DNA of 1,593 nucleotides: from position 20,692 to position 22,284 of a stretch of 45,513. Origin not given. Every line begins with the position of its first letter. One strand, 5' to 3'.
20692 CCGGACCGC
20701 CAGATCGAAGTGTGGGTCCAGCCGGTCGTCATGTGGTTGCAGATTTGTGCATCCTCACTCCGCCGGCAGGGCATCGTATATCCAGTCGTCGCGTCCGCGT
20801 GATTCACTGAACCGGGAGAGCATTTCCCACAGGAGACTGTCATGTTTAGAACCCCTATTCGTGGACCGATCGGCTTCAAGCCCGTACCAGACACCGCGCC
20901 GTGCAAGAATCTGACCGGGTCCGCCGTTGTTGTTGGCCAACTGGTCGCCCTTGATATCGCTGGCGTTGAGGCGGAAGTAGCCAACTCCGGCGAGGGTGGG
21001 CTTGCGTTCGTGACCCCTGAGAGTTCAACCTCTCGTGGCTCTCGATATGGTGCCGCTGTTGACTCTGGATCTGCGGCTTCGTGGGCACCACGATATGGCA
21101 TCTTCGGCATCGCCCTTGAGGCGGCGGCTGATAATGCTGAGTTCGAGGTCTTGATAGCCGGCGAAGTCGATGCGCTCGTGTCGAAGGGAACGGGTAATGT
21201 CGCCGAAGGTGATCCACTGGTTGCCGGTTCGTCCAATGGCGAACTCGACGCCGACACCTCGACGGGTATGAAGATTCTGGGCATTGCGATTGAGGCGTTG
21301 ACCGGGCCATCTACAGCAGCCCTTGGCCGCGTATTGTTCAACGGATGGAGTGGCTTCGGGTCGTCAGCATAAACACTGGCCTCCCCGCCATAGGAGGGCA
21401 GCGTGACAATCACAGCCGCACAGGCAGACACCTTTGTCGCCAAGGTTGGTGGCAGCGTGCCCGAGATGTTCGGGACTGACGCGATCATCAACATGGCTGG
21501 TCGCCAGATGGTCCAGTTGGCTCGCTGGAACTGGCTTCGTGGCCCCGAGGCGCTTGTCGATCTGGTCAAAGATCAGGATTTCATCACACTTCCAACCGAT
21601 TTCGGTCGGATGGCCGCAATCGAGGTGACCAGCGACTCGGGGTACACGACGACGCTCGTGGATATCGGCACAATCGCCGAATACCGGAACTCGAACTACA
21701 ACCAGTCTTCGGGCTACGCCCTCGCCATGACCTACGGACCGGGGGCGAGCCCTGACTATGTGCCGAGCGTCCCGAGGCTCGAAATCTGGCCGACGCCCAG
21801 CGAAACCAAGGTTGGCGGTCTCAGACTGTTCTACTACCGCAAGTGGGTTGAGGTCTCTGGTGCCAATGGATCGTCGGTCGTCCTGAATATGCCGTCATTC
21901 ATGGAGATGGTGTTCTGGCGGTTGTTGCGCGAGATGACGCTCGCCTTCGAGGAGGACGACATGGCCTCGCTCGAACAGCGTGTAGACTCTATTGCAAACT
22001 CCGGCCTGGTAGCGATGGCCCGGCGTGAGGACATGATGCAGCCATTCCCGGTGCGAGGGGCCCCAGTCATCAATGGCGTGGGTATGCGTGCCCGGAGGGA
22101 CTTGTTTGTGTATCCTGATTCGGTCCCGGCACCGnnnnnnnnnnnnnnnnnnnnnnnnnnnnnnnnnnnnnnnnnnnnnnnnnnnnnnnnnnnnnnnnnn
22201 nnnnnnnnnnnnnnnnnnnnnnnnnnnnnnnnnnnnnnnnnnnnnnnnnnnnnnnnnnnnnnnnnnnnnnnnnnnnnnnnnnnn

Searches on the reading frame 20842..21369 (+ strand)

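Call 25: search_protein_families(library=pfam, proteins=[window:20842-21369:+], max_evalue=0.01)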
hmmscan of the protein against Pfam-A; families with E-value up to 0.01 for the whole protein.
window:20842-21369:+ (176 aa): 1 family
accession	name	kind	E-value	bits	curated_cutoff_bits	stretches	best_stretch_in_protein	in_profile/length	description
PF09956.15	Phage_cement_2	-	3.3e-06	27.9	24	1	72-161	16-100/103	Phage cement protein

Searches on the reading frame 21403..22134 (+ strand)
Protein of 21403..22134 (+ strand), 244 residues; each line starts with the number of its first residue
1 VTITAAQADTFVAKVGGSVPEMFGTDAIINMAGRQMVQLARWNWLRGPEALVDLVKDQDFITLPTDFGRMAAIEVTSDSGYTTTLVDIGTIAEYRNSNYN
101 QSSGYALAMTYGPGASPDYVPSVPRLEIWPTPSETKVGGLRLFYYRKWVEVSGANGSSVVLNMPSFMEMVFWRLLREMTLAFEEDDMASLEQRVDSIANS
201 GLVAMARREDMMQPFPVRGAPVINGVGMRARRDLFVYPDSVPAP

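Call 25: search_protein_families(library=pfam, proteins=[window:21403-22134:+], max_evalue=0.01)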
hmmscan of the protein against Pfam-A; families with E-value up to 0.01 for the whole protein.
window:21403-22134:+ (244 aa): 1 family
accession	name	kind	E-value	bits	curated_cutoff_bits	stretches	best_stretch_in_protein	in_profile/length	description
PF24175.2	SU10_adaptor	-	2.7e-12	48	27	1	26-196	24-176/194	SU10 adaptor protein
